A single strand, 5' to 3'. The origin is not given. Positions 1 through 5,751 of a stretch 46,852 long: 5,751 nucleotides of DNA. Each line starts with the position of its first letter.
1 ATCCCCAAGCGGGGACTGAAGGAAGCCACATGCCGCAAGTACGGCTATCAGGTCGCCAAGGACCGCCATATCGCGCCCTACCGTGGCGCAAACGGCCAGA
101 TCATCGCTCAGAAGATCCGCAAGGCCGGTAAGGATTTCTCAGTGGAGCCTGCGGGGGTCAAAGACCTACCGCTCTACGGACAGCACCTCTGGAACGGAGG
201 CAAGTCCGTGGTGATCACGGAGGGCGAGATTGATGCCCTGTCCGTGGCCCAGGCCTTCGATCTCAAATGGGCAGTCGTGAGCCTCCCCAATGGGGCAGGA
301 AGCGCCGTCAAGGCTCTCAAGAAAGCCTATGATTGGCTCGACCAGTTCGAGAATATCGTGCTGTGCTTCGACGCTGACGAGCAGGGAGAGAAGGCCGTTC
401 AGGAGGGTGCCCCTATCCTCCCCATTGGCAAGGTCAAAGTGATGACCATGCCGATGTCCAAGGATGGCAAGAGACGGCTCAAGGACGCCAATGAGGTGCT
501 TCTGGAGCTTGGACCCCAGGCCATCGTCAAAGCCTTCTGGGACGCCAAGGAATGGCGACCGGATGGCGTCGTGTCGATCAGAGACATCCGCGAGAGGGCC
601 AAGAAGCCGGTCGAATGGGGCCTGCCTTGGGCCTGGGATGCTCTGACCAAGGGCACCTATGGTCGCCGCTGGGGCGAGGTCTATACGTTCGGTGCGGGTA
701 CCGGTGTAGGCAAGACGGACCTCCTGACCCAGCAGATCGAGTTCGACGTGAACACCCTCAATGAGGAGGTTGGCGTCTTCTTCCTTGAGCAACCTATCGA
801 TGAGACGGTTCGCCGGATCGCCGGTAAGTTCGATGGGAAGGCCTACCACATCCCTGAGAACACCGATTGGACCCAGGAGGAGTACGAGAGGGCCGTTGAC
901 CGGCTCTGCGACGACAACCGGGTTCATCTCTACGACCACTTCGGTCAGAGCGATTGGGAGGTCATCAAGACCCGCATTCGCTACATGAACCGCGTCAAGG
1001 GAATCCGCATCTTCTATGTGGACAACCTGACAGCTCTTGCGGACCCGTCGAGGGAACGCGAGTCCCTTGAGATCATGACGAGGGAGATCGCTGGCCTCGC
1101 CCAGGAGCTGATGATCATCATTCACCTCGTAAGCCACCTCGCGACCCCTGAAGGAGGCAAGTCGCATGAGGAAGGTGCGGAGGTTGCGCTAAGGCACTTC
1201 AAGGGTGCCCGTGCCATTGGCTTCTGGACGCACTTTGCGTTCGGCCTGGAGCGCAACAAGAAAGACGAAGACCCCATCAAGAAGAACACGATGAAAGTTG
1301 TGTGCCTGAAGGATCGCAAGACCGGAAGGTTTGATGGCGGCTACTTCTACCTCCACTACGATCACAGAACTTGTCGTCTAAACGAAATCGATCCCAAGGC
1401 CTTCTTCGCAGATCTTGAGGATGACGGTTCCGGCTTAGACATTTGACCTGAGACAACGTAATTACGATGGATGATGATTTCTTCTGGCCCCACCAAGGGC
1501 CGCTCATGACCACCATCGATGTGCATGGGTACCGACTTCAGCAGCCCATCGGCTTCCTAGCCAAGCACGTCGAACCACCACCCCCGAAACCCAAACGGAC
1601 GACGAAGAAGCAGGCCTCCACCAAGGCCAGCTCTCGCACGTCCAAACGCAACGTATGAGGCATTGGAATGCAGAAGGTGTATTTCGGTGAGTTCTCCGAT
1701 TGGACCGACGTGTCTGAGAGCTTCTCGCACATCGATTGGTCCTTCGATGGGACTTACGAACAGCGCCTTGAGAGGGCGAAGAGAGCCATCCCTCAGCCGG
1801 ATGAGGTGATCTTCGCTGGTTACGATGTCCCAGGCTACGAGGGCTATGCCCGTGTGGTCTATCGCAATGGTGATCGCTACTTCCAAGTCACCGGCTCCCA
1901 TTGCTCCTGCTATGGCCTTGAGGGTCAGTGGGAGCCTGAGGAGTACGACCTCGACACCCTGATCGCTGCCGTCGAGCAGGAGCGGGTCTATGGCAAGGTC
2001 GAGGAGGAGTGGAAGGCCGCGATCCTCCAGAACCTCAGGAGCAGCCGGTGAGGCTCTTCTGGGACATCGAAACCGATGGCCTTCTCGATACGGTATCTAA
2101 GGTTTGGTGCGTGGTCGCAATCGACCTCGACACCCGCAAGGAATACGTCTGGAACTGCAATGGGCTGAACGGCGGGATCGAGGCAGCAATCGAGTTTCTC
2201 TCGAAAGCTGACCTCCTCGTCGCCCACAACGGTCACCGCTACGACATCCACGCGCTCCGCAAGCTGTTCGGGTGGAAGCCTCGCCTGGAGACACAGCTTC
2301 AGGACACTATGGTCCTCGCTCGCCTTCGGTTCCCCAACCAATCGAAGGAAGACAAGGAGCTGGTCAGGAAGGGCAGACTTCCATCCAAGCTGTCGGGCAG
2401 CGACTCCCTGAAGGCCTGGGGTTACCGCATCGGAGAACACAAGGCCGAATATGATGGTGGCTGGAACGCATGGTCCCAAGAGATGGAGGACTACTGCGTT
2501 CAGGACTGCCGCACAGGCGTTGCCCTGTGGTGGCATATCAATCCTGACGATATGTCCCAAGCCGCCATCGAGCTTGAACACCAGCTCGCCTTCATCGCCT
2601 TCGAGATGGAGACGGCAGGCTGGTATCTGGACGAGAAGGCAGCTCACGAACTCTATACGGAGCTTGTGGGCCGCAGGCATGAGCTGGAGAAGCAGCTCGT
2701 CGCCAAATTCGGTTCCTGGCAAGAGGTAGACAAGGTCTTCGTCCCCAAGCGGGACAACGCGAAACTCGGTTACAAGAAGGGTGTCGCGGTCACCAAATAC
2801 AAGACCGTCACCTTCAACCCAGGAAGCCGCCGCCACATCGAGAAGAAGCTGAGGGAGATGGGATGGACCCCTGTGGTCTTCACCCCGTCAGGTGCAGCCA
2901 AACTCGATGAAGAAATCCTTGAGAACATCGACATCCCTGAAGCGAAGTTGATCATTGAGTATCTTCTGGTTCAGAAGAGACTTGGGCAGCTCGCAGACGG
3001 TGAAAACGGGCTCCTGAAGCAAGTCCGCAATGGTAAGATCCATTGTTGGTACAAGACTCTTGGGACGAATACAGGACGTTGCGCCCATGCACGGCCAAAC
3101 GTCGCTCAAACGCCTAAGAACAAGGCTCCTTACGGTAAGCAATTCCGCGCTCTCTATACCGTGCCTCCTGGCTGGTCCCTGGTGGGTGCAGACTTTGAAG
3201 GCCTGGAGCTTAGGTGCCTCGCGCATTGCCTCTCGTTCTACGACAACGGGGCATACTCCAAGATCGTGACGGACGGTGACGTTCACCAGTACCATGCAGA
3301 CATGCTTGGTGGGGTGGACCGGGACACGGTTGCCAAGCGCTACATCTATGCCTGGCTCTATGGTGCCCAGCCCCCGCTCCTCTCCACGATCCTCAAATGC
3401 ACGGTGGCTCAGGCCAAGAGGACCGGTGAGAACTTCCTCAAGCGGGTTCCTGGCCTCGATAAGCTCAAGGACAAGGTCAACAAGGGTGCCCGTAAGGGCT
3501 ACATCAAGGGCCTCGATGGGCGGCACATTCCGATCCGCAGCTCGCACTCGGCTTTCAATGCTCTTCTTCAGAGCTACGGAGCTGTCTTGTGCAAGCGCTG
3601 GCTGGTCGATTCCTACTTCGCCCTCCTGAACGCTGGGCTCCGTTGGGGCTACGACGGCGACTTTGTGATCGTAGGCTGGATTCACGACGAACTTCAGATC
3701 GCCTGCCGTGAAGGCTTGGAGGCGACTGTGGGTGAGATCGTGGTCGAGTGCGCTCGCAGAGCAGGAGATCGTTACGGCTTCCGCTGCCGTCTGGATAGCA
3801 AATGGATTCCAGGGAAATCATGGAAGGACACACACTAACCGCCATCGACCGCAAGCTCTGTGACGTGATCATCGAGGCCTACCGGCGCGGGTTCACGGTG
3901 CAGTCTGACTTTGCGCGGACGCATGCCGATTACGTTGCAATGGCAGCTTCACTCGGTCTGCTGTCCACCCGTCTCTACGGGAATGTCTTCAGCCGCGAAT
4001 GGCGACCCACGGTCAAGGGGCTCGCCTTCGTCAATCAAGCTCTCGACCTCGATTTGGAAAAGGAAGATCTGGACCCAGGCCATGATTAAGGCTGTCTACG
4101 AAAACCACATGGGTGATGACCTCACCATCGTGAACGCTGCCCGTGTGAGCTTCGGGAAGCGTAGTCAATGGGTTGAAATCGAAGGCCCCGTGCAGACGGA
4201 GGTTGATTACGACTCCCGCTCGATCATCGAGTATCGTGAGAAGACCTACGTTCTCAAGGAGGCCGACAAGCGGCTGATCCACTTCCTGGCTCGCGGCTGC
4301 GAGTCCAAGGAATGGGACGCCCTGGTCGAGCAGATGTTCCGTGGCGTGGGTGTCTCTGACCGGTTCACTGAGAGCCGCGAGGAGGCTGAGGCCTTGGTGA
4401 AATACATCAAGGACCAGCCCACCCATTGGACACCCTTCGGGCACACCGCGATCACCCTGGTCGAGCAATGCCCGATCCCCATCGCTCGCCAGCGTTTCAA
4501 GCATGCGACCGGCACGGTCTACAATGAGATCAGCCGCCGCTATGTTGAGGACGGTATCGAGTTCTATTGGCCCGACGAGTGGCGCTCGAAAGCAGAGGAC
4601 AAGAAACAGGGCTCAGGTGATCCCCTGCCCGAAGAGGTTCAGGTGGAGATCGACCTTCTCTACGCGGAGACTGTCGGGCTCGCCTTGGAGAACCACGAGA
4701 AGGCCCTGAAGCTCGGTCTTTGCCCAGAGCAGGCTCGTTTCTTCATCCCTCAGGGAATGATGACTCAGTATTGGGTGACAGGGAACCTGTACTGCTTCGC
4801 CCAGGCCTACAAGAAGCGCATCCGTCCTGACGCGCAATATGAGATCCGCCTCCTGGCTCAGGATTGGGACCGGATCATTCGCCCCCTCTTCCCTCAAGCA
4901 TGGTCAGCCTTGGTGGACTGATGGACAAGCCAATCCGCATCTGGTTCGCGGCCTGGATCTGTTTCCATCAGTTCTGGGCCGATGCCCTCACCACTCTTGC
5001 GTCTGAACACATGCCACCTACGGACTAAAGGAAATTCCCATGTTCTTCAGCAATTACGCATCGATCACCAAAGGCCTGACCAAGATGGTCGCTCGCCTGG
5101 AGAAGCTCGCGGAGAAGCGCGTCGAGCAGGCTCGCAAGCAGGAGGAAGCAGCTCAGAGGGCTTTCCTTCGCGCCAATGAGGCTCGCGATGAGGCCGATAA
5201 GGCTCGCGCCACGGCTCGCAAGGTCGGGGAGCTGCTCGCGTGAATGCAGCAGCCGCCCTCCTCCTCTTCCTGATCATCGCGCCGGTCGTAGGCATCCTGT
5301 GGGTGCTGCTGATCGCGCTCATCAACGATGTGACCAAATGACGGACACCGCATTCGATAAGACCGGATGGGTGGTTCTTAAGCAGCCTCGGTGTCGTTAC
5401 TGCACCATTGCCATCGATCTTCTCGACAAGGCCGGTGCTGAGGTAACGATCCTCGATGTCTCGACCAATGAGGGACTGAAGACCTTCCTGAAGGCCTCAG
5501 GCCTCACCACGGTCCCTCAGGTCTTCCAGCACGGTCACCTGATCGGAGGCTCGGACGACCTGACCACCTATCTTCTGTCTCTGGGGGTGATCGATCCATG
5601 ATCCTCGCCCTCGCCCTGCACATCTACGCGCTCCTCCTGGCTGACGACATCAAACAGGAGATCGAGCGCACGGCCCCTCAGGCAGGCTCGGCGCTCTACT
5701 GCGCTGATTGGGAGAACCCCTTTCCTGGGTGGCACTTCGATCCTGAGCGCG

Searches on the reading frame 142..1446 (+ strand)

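Call 8: search_protein_families(library=phrogs, proteins=[window:142-1446:+])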
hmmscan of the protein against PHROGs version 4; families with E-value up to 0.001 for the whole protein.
window:142-1446:+ (434 aa): 6 families
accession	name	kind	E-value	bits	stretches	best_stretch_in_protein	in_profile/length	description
phrog_239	-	DNA, RNA and nucleotide metabolism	2.8e-145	487.3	1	7-418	179-601/801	DNA primase/helicase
phrog_19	-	DNA, RNA and nucleotide metabolism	4.3e-20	73.1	1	147-419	320-584/621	DnaB-like replicative helicase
phrog_243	-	DNA, RNA and nucleotide metabolism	5.6e-12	46.2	1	161-417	18-269/273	DnaB-like replicative helicase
phrog_5482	-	unknown function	6.5e-11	42.6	1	145-413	17-296/341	-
phrog_47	-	DNA, RNA and nucleotide metabolism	7.9e-09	35.6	1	7-118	218-320/947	DNA primase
phrog_6444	-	DNA, RNA and nucleotide metabolism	0.00015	21.7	1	21-108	260-346/577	DNA primase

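Call 9: search_protein_families(library=pfam, proteins=[window:142-1446:+])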
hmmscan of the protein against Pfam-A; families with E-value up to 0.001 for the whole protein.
window:142-1446:+ (434 aa): 5 families
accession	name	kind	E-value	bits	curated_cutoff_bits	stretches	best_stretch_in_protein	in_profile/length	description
PF13155.12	Toprim_2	-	6.6e-14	52.5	22.1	1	24-108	1-83/88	Toprim-like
PF03796.21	DnaB_C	-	1.1e-08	35.2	27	1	160-334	1-179/255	DnaB-like helicase C terminal domain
PF01751.28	Toprim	-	1.9e-05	25.2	23.1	1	23-93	2-84/96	Toprim domain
PF13662.12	Toprim_4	-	4.8e-05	23.9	25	1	23-91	3-72/85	Toprim domain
PF13362.12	Toprim_3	-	0.00045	21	27.2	1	23-124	2-93/95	Toprim domain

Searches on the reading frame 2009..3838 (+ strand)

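Call 8: search_protein_families(library=phrogs, proteins=[window:2009-3838:+])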
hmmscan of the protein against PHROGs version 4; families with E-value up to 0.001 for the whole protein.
window:2009-3838:+ (609 aa): 12 families
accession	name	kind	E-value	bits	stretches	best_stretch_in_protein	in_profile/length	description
phrog_17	-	DNA, RNA and nucleotide metabolism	1.8e-126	424.9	1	14-608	671-1233/1445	DNA polymerase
phrog_15971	-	DNA, RNA and nucleotide metabolism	8.1e-102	342.1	1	187-609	4-376/376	DNA polymerase I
phrog_403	-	DNA, RNA and nucleotide metabolism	7.2e-24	85.3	1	9-177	61-246/321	DNA polymerase exonuclease subunit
phrog_6375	-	DNA, RNA and nucleotide metabolism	1.7e-17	65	1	450-567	1-134/204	DNA polymerase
phrog_8888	-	DNA, RNA and nucleotide metabolism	3.8e-16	60.9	1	380-565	2-191/295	DNA polymerase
phrog_16667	-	DNA, RNA and nucleotide metabolism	1.3e-07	32.4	1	483-544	26-90/229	DNA polymerase I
phrog_2573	-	DNA, RNA and nucleotide metabolism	3.5e-07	30.7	1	388-582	16-245/336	DNA polymerase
phrog_24147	-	DNA, RNA and nucleotide metabolism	3.8e-07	31.3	1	513-609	3-93/93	DNA polymerase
phrog_23226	-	DNA, RNA and nucleotide metabolism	9.6e-05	22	1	343-410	293-359/611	DNA polymerase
phrog_38876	-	DNA, RNA and nucleotide metabolism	0.00056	21.4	0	97-173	12-89/111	DNA polymerase exonuclease subunit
phrog_192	-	DNA, RNA and nucleotide metabolism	0.00073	19.9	0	59-112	180-231/397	DNA polymerase exonuclease subunit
phrog_12241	-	DNA, RNA and nucleotide metabolism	0.00085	19.4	0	188-369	316-494/502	DNA polymerase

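Call 9: search_protein_families(library=pfam, proteins=[window:2009-3838:+])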
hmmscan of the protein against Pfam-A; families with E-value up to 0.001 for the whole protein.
window:2009-3838:+ (609 aa): 2 families
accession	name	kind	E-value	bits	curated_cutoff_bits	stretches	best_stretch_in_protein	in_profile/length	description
PF00476.26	DNA_pol_A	-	6.5e-37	127.8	34.3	1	265-606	26-380/381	DNA polymerase family A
PF13482.12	RNase_H_2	-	1.4e-07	32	22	1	16-173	1-160/165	RNase_H superfamily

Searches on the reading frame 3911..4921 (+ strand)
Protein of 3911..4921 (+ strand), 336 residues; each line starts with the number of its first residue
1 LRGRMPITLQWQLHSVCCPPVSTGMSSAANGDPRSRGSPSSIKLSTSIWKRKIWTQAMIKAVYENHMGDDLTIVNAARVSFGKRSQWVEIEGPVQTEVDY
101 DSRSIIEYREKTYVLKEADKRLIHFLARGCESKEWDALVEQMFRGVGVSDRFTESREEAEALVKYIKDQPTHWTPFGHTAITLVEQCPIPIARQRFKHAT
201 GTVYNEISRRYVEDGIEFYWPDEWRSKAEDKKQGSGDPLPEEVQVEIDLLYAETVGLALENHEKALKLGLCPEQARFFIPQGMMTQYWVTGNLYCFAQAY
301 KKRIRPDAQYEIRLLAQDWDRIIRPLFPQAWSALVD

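Call 8: search_protein_families(library=phrogs, proteins=[window:3911-4921:+])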
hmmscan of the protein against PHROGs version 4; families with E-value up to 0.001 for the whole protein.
window:3911-4921:+ (336 aa): 5 families
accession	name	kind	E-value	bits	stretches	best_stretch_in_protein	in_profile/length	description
phrog_85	-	DNA, RNA and nucleotide metabolism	7.8e-46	158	1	50-336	362-585/866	thymidylate synthase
phrog_10644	-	DNA, RNA and nucleotide metabolism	2.9e-24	87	1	191-335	11-155/160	thymidylate synthase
phrog_28804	-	DNA, RNA and nucleotide metabolism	1.8e-14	54.9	1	262-334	14-85/91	thymidylate synthase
phrog_26005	-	unknown function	1e-09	39.2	1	54-85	5-36/310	-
phrog_23580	-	DNA, RNA and nucleotide metabolism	4.9e-05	24.3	0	156-183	38-64/178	thymidylate synthase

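Call 9: search_protein_families(library=pfam, proteins=[window:3911-4921:+])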
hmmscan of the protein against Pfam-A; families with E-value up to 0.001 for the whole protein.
window:3911-4921:+ (336 aa): 1 family
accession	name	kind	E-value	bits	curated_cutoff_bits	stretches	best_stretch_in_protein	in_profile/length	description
PF02511.20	Thy1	-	4.5e-33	115.1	24.8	1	119-329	9-191/191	Thymidylate synthase complementing protein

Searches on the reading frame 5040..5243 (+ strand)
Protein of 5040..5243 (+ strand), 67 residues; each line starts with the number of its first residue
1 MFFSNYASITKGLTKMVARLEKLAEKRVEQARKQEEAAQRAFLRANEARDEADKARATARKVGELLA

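Call 93: search_protein_families(library=pfam, proteins=[window:5040-5243:+], max_evalue=0.01)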
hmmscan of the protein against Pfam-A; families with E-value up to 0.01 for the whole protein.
window:5040-5243:+ (67 aa): 2 families
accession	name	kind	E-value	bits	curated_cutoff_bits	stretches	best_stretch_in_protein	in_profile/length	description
PF11704.13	Folliculin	-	0.0025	18.1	23.3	1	3-63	80-143/166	Vesicle coat protein involved in Golgi to plasma membrane transport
PF11839.13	Alanine_zipper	-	0.0059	17.3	23.1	1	14-60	7-53/69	Alanine-zipper, major outer membrane lipoprotein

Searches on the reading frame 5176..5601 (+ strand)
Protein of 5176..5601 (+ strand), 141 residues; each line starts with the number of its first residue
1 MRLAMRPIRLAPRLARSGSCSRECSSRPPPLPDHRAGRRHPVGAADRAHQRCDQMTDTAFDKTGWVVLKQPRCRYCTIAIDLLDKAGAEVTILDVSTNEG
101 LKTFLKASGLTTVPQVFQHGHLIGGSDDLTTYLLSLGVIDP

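Call 77: search_protein_families(library=ncbifam, proteins=[window:5176-5601:+], max_evalue=0.01)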
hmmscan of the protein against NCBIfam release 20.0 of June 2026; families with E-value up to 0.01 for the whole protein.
window:5176-5601:+ (141 aa): 12 families
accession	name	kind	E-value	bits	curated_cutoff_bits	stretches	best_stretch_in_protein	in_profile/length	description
TIGR02181.1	GRX_bact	equivalog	3.4e-11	43.2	90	1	69-131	5-69/80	glutaredoxin 3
TIGR02190.1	GlrX-dom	hypoth_equivalog_domain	4.1e-11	42.6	99.3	1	66-133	11-78/79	glutaredoxin-family domain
NF007923.0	PRK10638.1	equivalog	2.2e-09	37.2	129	1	71-131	10-71/83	glutaredoxin 3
TIGR02180.1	GRX_euk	equivalog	6.3e-09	35.9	87.25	1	66-131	2-73/84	glutaredoxin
TIGR00365.1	TIGR00365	equivalog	4.7e-07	29.8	117.1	1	69-129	23-84/99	Grx4 family monothiol glutaredoxin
TIGR02189.1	GlrX-like_plant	paralog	0.00024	21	93.8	1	64-133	9-82/99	glutaredoxin-like family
NF008401.0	PRK11200.1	equivalog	0.00034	20.7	84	1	67-133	5-79/87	GrxA family glutaredoxin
NF008086.0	PRK10824.1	equivalog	0.00094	19.1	205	1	69-129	26-87/115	Grx4 family monothiol glutaredoxin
NF041212.1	Uxx_star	subfamily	0.00095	19.4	66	1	69-121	5-59/70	Uxx-star family glutaredoxin-like (seleno)protein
TIGR02200.1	GlrX_actino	hypoth_equivalog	0.0021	18.5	89.5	1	69-119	6-59/77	mycoredoxin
TIGR02194.1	GlrX_NrdH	subfamily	0.0042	17.3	85.75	1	67-121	3-57/72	glutaredoxin-like protein NrdH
TIGR02183.1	GRXA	equivalog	0.0085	16.2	106.5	0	67-132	4-77/86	GrxA family glutaredoxin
